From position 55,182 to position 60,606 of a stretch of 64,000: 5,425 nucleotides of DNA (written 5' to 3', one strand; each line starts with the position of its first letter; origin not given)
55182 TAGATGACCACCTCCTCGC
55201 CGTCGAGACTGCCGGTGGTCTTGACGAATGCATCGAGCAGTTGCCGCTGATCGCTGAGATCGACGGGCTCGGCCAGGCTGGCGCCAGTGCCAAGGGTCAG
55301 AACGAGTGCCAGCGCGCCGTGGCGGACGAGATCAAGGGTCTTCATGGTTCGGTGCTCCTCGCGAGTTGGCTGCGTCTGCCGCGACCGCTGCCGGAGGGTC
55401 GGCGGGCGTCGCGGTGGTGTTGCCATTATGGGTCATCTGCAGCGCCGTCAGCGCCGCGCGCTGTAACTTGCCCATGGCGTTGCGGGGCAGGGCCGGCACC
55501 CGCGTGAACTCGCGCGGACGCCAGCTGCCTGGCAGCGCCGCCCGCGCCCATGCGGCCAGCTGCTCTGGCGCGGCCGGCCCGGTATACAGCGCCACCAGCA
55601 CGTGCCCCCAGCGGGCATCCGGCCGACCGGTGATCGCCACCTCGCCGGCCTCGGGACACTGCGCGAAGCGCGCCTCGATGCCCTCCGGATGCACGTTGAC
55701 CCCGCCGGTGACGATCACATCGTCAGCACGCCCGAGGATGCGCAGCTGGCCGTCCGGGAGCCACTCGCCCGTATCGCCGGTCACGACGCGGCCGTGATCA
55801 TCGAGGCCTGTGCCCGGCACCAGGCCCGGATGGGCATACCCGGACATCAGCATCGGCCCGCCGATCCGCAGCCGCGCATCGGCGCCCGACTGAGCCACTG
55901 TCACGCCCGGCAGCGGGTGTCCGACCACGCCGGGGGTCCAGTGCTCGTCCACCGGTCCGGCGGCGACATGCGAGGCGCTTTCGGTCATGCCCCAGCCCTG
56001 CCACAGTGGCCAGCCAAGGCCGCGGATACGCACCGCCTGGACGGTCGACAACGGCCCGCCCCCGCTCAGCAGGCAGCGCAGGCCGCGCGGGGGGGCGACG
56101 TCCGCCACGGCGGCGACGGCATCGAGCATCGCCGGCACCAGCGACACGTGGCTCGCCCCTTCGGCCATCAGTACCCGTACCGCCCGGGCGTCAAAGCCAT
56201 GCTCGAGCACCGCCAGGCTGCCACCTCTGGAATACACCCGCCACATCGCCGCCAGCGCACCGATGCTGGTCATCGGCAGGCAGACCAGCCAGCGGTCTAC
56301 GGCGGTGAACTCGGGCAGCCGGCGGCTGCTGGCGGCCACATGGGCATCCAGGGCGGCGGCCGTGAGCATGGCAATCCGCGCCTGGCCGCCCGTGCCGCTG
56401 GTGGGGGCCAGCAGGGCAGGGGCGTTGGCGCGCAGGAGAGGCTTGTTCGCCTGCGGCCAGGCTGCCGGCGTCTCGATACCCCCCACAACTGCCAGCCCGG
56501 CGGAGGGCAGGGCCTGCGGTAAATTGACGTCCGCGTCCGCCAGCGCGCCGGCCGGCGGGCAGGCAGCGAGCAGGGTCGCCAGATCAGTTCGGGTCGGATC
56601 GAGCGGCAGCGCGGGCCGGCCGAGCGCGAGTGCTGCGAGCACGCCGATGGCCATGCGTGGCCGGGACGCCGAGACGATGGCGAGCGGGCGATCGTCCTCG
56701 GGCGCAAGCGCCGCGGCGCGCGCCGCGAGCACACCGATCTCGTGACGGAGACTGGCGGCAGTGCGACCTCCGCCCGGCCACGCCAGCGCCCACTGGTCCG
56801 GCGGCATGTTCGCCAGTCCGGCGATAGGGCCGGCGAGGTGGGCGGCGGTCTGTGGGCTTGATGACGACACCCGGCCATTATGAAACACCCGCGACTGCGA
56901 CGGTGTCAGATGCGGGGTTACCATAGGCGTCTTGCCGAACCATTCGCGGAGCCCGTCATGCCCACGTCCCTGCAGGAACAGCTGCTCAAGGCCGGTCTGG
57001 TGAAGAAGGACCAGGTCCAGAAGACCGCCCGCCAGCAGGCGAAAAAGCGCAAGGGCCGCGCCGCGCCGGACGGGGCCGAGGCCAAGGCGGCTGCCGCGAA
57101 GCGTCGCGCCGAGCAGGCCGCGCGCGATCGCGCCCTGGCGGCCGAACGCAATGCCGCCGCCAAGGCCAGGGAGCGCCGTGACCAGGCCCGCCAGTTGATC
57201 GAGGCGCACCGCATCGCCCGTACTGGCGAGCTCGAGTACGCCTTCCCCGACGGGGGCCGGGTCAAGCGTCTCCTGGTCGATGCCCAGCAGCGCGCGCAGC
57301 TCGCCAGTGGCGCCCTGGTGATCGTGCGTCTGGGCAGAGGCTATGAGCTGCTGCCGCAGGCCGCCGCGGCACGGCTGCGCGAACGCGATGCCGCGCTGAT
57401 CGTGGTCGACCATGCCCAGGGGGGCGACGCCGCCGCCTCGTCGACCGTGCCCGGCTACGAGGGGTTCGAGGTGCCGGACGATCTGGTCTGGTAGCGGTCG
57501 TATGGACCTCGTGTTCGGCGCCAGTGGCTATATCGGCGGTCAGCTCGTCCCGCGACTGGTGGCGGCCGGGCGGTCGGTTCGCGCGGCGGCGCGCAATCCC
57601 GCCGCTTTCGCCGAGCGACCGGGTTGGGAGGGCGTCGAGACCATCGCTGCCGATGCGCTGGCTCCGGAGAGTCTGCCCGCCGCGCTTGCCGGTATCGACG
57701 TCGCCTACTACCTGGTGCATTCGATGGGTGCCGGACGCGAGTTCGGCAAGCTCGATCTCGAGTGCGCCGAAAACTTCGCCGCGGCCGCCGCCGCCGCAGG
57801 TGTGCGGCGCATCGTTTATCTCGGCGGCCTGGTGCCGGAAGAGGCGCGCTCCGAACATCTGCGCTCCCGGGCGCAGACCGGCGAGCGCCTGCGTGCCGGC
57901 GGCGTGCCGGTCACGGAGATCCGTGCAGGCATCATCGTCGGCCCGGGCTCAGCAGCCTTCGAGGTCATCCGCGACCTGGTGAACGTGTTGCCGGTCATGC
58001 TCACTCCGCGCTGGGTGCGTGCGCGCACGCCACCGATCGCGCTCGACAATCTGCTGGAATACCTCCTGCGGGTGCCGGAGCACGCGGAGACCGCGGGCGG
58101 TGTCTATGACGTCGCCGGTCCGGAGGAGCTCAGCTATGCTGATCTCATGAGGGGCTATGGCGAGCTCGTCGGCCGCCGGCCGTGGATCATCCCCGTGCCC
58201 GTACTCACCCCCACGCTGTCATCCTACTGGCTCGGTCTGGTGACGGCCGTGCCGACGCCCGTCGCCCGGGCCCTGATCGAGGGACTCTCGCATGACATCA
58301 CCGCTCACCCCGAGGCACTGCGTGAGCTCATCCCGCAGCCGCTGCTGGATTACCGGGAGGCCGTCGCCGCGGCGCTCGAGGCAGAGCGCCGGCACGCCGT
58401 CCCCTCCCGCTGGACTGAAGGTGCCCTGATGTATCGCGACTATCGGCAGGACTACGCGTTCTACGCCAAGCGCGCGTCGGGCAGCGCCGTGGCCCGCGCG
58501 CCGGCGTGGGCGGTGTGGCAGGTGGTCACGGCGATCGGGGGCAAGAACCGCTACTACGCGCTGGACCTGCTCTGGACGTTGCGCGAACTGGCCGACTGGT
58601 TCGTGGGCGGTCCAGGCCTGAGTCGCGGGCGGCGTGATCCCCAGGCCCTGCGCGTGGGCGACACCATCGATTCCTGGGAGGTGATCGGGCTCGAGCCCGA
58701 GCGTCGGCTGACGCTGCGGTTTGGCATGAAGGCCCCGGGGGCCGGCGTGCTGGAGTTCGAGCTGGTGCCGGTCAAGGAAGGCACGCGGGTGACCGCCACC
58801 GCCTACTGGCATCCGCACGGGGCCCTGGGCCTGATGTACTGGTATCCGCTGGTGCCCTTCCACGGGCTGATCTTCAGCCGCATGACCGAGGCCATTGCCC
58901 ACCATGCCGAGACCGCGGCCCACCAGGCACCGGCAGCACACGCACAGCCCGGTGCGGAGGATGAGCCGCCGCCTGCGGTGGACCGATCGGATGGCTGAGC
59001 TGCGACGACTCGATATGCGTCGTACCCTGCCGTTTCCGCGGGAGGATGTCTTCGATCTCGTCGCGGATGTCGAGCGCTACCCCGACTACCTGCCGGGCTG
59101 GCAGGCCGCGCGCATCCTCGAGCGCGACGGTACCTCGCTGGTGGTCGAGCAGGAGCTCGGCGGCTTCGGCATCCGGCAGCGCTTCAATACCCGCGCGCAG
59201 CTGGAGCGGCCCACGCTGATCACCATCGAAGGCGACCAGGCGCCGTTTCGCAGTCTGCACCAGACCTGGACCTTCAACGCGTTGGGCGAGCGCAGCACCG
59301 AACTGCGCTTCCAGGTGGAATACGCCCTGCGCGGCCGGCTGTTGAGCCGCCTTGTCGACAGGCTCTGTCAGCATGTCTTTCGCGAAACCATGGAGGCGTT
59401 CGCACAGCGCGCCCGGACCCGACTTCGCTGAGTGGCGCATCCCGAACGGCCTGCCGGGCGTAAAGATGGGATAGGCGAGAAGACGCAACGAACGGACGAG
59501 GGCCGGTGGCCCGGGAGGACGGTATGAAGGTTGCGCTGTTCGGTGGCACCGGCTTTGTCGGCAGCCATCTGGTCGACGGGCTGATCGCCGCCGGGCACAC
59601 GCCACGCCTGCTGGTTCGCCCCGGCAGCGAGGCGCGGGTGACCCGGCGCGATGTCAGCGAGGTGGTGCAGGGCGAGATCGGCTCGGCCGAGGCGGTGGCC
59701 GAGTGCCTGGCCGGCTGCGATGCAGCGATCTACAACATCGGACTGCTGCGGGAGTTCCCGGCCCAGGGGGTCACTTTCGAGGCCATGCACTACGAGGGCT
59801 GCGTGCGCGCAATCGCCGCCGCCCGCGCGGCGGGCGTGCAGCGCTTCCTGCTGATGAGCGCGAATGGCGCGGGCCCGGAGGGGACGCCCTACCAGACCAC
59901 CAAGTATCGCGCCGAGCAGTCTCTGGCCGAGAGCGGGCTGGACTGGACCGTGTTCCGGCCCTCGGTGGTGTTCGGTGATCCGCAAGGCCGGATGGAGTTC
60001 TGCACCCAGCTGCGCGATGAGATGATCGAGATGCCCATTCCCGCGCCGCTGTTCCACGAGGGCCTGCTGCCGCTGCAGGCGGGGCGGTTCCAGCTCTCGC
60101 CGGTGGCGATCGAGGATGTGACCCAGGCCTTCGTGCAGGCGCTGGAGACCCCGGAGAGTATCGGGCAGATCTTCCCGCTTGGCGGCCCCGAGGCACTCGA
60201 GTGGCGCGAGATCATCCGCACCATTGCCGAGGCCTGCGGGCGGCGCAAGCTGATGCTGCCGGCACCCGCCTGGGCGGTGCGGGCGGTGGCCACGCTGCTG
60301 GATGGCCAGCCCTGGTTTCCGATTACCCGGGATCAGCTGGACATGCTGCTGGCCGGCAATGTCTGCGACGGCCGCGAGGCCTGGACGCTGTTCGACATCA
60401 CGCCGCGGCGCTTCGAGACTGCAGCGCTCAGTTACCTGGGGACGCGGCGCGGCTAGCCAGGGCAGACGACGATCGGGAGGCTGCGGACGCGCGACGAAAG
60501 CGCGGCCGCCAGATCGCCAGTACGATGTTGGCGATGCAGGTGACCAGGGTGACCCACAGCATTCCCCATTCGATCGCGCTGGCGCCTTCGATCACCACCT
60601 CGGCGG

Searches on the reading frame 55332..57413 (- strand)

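Call 46: search_protein_families(library=pfam, proteins=[window:55332-57413:-], max_evalue=1e-8)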
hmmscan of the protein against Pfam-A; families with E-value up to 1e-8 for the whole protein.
window:55332-57413:- (693 aa): 2 families
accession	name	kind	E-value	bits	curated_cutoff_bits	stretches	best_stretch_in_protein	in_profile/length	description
PF00501.34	AMP-binding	-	7e-30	104.5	29.9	1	201-526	5-383/384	AMP-binding enzyme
PF13193.12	AMP-binding_C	-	9.5e-10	39.7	24.5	1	579-649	2-76/76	AMP-binding enzyme C-terminal domain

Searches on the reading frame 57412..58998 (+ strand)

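Call 81: search_protein_families(library=pfam, proteins=[window:57412-58998:+], max_evalue=0.000001)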
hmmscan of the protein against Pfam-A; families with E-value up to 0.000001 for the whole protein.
window:57412-58998:+ (528 aa): 3 families
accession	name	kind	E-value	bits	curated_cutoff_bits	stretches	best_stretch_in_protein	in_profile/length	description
PF11066.14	DUF2867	-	5e-27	95.4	27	1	363-491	19-142/142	Protein of unknown function (DUF2867)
PF13460.12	NAD_binding_10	-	1.6e-15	57.9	27.2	1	36-141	1-100/184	NAD(P)H-binding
PF05368.20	NmrA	-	6.4e-14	52.7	27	1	33-174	6-152/298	NmrA-like family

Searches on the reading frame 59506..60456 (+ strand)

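Call 81: search_protein_families(library=pfam, proteins=[window:59506-60456:+], max_evalue=0.000001)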
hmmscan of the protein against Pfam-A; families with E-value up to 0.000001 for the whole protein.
window:59506-60456:+ (316 aa): 4 families
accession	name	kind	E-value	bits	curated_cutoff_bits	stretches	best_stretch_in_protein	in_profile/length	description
PF13460.12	NAD_binding_10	-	2.9e-25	89.6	27.2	1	13-165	1-156/184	NAD(P)H-binding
PF01370.27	Epimerase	-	1.7e-14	54.2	20.9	1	11-223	3-237/240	NAD dependent epimerase/dehydratase family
PF05368.20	NmrA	-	4.8e-12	46.5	27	1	8-244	4-234/298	NmrA-like family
PF07993.18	NAD_binding_4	-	2.5e-08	33.8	20.1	0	126-160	174-212/258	Male sterility protein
